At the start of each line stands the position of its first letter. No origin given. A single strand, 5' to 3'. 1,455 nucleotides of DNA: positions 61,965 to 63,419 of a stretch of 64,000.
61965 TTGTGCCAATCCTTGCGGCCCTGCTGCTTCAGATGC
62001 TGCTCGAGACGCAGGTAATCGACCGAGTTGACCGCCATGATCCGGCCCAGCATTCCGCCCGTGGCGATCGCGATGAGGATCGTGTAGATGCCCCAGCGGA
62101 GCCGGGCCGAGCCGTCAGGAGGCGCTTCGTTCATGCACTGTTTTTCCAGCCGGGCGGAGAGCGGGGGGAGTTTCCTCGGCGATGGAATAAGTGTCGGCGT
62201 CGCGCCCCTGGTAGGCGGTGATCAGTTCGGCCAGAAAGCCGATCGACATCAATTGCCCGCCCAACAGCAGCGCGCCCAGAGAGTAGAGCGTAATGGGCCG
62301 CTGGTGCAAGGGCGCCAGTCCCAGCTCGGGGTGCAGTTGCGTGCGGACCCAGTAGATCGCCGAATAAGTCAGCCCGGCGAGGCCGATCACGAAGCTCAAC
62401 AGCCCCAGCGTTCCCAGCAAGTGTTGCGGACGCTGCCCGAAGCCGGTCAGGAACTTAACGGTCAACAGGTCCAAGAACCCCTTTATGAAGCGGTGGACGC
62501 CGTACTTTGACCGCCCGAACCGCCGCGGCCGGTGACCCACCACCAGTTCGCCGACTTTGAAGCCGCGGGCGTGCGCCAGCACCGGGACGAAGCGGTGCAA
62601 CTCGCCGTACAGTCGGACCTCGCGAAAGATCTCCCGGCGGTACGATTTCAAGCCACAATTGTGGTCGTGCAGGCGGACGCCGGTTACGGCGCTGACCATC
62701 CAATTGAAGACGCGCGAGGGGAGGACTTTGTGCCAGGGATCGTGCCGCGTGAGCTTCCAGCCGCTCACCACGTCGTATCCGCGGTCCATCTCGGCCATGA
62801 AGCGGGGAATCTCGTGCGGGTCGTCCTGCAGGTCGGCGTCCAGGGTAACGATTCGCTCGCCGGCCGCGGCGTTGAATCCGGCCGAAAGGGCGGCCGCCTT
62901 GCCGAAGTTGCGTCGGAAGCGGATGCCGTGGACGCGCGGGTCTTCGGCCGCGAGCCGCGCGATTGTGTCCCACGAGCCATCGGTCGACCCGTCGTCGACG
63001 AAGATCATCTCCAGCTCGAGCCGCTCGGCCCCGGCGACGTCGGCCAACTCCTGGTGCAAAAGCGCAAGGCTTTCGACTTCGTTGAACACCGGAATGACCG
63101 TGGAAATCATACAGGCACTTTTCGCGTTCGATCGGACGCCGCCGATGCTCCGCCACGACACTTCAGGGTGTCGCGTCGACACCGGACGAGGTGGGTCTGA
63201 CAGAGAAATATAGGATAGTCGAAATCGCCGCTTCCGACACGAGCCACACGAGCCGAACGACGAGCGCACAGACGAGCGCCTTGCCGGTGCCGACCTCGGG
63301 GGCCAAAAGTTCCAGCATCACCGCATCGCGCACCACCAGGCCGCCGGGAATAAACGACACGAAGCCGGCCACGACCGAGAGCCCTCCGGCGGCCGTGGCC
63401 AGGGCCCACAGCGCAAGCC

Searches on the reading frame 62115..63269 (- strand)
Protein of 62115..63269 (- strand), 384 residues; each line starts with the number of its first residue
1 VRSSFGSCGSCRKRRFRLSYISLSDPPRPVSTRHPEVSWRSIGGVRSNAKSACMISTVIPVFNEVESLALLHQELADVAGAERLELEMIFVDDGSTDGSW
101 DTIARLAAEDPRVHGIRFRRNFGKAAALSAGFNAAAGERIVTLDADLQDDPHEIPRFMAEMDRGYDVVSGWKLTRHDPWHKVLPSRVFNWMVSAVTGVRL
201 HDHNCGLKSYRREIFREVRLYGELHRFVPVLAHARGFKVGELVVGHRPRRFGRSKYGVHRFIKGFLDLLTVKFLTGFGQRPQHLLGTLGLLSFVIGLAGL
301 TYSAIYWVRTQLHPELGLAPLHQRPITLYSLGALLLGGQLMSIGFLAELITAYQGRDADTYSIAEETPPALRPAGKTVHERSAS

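Call 79: search_protein_families(library=pfam, proteins=[window:62115-63269:-])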
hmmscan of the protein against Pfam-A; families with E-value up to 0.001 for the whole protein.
window:62115-63269:- (384 aa): 1 family
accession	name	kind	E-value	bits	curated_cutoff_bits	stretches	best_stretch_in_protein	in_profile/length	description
PF00535.33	Glycos_transf_2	-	1.3e-30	107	23.3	1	56-218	1-167/168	Glycosyl transferase family 2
